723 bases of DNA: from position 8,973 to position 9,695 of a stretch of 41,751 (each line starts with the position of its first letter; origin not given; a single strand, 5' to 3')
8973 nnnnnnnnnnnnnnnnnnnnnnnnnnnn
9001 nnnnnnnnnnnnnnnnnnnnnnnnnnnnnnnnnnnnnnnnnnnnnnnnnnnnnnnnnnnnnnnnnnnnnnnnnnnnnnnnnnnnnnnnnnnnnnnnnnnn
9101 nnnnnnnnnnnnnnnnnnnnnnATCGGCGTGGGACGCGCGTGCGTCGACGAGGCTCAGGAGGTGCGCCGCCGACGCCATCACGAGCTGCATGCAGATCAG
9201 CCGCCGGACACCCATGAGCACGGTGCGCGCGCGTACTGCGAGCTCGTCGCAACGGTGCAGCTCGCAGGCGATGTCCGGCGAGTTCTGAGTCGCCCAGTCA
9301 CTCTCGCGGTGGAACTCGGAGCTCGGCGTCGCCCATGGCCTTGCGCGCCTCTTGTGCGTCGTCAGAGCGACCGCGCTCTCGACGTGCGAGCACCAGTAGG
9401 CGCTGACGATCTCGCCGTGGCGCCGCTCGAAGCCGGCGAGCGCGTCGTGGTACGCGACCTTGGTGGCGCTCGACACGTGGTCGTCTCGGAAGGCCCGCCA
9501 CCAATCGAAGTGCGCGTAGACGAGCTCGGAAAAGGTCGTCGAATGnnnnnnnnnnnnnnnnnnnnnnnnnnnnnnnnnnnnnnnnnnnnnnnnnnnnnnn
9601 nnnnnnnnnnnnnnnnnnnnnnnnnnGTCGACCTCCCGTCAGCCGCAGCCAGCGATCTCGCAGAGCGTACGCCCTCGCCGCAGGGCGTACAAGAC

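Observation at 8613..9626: Two divergent paralogs of an unrecognised membrane-protein family (the second copy is at 12896-13945)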

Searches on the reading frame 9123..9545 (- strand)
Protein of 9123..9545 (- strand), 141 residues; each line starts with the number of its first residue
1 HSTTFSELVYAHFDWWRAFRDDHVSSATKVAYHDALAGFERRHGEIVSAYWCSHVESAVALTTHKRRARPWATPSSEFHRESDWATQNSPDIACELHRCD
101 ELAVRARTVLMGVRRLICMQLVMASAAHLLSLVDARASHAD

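Call 68: predict_structure(alignment_id=A4)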
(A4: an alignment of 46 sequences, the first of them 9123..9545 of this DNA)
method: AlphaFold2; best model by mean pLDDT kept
length: 141 residues; sequences in the alignment: 46
mean_pLDDT: 94.0   pTM: 0.87
mean pLDDT of the five models: 94.0, 93.8, 93.7, 93.6, 93.6
residues with pLDDT >= 90: 123; 70-90: 14; 50-70: 3; < 50: 1
segments of 3 or more residues with pLDDT < 50: none
pLDDT, mean of each block of 10 residues (from residue 1): 94 97 97 97 96 97 81 90 91 98 97 95 98 93 48
secondary structure, 60 per line:
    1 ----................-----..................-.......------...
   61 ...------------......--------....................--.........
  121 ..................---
elements in order: H5-20 H26-43 E45-51 E58-63 E76-81 H90-109 H112-138

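Call 71: fold_search(model_id=the predicted structure, library=pdb)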
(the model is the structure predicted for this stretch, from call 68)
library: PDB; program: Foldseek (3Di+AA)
matches with E <= 10: 53; with E <= 0.001: 0
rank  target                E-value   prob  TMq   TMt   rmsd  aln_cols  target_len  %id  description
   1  6rx4_B                6.8e-01  0.03  0.13  0.07  18.1       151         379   12  THE STRUCTURE OF BD OXIDASE FROM ESCHERICHIA COLI (released 2019-11-20)
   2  5xsj_L                7.6e-01  0.18  0.24  0.28  16.9       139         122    7  XylFII-LytSN complex (released 2017-08-02)
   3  1huu_A                1.0e+00  0.08  0.22  0.31   9.4        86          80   12  DNA-BINDING PROTEIN HU FROM BACILLUS STEAROTHERMOPHILUS (released 1999-01-13)
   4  2nty_B                1.7e+00  0.06  0.19  0.10  15.4       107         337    6  Rop4-GDP-PRONE8 (released 2007-01-23)
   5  3w03_A                1.7e+00  0.04  0.17  0.10  20.7       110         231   14  XLF-XRCC4 complex (released 2012-11-07)
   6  3rhi_D                2.2e+00  0.06  0.22  0.31   9.5        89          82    8  DNA-binding protein HU from Bacillus anthracis (released 2011-04-20)
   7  9n82_c                2.2e+00  0.04  0.16  0.11  14.6       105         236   10  The ligation (AMP-Lys) complex in the NHEJ pathway (released 2025-04-23)
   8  2qm4_A                2.2e+00  0.03  0.17  0.10  20.7       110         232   14  Crystal structure of human XLF/Cernunnos, a non-homologous end-joining factor (released 2007-12-11)
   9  5wy2_C                2.6e+00  0.10  0.27  0.25  16.0       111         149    7  Human Snx5 PX domain in complex with Chlamydia IncE C terminus (released 2017-11-22)
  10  4ddj                  3.1e+00  0.18  0.26  0.40   6.1        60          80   15  Crystal structure of saposin A in complex with lauryldimethylamine-N-oxide (LDAO) (released 2012-02-15)
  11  9cq3_C                3.1e+00  0.02  0.15  0.10  22.5       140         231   11  The gap-filling complex with Pol mu engaged in the NHEJ pathway (released 2025-04-23)
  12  7obz_E                3.9e+00  0.05  0.23  0.21   9.6       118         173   16  Structure of RsLOV D109G (released 2021-06-30)
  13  2qm4_D                3.9e+00  0.02  0.16  0.11  17.2       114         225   10  Crystal structure of human XLF/Cernunnos, a non-homologous end-joining factor (released 2007-12-11)
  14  4hj4_A                4.3e+00  0.06  0.23  0.19   9.7       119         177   17  Crystal Structure of Rhodobacter Sphaeroides LOV protein (released 2013-01-16)
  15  1wk4_A                4.6e+00  0.04  0.23  0.20  10.6       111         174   14  Crystal structure of ttk003001606 (released 2004-11-30)
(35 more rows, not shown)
